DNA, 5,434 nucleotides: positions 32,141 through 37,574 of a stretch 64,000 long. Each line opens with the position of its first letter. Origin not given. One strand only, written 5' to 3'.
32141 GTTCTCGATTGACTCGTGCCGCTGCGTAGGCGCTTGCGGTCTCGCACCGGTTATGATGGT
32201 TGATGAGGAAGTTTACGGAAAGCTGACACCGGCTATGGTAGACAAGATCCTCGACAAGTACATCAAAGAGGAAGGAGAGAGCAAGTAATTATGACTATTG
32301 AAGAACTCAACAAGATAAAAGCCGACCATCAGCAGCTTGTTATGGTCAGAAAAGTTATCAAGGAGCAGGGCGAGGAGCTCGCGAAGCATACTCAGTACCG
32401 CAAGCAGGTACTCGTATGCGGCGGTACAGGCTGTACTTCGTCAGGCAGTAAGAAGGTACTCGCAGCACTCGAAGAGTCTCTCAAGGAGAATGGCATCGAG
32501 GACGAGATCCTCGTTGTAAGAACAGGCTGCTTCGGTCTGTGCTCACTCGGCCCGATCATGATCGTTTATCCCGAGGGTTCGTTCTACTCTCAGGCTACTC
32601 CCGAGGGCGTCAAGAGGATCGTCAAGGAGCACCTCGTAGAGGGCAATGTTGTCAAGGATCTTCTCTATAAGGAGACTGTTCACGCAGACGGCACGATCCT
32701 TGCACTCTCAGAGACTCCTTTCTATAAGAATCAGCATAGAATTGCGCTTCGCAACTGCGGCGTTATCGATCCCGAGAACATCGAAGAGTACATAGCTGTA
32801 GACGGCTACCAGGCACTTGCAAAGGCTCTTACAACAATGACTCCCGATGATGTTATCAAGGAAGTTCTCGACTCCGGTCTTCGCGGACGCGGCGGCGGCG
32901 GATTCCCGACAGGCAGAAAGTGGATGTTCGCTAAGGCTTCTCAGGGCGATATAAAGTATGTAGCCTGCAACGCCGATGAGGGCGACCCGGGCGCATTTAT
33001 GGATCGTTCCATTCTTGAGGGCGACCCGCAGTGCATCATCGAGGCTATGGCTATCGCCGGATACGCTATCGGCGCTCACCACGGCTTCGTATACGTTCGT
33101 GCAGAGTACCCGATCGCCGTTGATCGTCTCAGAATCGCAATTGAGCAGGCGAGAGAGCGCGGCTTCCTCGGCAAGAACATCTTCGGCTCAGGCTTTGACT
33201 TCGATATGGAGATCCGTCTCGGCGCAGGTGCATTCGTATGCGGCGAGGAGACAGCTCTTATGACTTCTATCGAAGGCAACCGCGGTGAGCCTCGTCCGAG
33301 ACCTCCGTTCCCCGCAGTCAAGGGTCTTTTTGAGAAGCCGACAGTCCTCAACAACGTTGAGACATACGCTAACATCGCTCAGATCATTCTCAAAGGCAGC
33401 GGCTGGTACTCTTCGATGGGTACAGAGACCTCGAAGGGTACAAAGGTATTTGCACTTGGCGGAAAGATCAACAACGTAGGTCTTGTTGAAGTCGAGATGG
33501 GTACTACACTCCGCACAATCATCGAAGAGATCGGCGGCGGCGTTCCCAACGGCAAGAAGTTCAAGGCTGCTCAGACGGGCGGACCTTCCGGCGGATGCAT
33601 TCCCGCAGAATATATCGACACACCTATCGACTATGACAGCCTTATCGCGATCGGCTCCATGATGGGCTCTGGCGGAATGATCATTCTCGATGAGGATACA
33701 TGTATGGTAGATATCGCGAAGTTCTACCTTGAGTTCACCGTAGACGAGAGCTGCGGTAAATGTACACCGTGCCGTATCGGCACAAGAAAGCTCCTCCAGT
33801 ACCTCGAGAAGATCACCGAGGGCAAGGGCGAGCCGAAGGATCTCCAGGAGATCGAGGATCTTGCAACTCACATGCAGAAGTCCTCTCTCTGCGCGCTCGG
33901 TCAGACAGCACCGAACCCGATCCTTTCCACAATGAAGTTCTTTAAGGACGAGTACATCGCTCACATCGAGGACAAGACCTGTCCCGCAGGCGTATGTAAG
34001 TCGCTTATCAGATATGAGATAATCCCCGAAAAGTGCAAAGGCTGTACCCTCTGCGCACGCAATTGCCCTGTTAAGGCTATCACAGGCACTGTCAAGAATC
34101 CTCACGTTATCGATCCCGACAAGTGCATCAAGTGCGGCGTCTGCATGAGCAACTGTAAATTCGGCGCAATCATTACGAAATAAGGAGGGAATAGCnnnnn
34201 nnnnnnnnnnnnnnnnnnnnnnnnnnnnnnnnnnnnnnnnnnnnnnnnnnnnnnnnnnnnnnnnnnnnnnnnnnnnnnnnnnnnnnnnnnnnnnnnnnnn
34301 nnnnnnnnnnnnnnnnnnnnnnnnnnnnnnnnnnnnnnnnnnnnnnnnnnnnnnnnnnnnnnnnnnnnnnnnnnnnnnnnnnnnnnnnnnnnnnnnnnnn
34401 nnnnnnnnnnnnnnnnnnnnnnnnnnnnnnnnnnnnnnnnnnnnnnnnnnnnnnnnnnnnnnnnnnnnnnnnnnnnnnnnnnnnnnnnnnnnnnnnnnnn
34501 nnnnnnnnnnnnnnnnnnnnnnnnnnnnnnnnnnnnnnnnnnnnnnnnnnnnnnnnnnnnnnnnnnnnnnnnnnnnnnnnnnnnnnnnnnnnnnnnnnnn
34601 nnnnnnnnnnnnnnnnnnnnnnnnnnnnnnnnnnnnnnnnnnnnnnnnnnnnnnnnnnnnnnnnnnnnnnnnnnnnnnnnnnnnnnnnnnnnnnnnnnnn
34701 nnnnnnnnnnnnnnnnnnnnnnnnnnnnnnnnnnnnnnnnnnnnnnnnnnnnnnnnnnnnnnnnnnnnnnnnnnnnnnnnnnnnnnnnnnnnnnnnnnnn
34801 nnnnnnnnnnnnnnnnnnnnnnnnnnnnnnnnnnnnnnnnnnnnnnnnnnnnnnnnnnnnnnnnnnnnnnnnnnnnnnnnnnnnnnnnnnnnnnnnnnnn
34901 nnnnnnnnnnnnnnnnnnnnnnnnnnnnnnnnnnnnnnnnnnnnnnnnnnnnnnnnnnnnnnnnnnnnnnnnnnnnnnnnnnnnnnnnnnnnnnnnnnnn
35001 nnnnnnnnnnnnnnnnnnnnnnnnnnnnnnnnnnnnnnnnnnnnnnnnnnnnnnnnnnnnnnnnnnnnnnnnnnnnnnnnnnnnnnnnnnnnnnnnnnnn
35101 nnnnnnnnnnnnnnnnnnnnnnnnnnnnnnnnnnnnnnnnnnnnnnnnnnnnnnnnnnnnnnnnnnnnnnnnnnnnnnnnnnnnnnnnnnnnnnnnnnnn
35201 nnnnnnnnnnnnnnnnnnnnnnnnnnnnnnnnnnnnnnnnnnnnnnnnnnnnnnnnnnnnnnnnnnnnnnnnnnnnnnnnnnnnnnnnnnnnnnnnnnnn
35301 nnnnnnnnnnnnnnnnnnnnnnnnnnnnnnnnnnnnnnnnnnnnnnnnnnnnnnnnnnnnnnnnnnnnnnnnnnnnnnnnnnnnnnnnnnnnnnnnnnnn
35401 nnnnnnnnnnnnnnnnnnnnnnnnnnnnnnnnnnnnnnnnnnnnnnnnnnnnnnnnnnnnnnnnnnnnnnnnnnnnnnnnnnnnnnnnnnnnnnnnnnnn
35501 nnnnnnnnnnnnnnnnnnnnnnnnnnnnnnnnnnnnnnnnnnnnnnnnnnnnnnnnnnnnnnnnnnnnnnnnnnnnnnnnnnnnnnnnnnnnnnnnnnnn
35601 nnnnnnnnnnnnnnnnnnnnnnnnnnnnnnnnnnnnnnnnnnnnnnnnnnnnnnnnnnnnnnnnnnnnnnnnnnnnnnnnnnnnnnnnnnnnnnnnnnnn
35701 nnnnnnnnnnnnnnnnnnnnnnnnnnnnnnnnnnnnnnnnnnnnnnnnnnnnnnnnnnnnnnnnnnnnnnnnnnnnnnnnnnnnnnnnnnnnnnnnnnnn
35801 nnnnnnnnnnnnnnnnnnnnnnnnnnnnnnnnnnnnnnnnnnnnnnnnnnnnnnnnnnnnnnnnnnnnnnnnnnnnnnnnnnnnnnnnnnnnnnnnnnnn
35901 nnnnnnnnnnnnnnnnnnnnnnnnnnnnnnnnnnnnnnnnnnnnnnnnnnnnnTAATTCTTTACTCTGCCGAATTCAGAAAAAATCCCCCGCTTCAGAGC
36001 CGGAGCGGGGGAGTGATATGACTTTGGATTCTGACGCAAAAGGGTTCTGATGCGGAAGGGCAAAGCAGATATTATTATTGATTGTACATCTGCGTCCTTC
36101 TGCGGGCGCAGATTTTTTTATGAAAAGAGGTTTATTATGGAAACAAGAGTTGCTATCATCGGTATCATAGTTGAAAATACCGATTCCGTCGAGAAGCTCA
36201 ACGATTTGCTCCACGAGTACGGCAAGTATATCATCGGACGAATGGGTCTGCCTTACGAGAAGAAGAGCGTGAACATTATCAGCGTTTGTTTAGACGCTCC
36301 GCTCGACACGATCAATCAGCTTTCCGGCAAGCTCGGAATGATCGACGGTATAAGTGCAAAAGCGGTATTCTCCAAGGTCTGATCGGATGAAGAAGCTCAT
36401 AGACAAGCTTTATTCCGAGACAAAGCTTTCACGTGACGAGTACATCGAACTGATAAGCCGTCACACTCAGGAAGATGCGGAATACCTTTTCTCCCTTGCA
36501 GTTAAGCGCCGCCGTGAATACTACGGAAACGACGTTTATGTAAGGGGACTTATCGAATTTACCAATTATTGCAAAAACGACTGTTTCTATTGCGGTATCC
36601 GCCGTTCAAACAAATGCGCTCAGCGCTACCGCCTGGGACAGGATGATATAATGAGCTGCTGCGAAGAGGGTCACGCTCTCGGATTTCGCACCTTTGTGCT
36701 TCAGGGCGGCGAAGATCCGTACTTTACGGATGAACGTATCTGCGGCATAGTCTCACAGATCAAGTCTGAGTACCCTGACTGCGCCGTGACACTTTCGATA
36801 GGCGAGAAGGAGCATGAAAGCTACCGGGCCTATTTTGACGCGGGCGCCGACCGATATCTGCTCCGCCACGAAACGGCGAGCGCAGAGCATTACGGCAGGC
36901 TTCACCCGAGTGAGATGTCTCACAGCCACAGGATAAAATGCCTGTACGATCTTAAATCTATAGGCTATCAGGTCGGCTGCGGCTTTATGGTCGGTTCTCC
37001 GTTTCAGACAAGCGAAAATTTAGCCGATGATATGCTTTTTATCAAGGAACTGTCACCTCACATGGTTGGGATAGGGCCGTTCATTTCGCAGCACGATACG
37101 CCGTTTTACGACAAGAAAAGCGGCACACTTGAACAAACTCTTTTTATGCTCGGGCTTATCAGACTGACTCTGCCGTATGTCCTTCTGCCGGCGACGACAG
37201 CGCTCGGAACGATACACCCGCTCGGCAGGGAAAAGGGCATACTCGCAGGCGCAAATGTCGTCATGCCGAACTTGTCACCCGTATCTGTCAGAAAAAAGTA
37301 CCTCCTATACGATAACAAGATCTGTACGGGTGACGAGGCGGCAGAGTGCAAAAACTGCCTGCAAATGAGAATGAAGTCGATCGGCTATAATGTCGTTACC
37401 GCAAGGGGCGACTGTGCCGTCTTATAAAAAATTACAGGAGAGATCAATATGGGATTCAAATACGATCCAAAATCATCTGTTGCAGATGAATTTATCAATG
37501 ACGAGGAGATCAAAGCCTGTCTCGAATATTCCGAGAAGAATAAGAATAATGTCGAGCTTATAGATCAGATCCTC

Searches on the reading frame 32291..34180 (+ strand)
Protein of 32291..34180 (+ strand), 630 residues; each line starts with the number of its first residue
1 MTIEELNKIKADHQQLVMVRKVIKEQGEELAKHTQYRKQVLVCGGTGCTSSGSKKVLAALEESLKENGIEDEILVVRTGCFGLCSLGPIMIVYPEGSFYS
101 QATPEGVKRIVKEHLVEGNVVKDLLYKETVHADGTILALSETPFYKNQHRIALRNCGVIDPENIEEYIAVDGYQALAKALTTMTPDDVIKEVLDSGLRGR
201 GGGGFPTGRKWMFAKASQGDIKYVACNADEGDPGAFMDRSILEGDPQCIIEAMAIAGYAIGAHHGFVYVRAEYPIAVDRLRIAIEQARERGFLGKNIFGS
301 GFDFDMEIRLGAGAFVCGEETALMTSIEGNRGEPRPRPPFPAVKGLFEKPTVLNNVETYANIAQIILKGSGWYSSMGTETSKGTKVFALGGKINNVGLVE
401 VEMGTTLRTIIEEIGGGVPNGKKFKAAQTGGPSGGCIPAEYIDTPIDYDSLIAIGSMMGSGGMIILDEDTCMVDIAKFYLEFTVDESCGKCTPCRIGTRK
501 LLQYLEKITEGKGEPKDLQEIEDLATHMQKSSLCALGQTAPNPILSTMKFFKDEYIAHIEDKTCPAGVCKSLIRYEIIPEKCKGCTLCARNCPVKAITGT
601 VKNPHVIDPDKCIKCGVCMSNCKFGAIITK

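Call 49: search_protein_families(library=pfam, proteins=[window:32291-34180:+], max_evalue=0.00001)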
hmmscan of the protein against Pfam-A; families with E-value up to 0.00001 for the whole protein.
window:32291-34180:+ (630 aa): 8 families
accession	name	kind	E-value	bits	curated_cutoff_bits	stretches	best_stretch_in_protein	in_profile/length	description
PF01512.22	Complex1_51K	-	7.2e-44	149.7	31.2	1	193-363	2-149/150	Nuo51 FMN-binding domain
PF10589.14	NADH_4Fe-4S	-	2.7e-33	114.2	23.5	1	474-558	1-85/85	NADH-ubiquinone oxidoreductase-F iron-sulfur binding region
PF00037.32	Fer4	-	7.4e-11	41.8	21.1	2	606-627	2-23/24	4Fe-4S binding domain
PF01257.25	2Fe-2S_thioredx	-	3e-09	37.3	24.8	1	37-113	65-143/145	Thioredoxin-like [2Fe-2S] ferredoxin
PF12837.12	Fer4_6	-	4.7e-08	33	25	1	606-627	3-24/24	4Fe-4S binding domain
PF12838.12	Fer4_7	-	1e-06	29.5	27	1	581-626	1-52/52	4Fe-4S dicluster domain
PF12797.12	Fer4_2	-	2.2e-06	27.7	24.5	0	606-623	4-21/22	4Fe-4S binding domain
PF13237.11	Fer4_10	-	2.6e-06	27.7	25.5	1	576-622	3-52/53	4Fe-4S dicluster domain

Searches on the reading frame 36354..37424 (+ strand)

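Call 49: search_protein_families(library=pfam, proteins=[window:36354-37424:+], max_evalue=0.00001)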
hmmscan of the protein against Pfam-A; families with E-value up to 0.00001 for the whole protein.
window:36354-37424:+ (357 aa): 1 family
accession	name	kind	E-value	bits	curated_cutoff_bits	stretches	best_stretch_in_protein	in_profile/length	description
PF04055.27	Radical_SAM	-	1.2e-11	45.5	29.5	1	67-229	1-165/166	Radical SAM superfamily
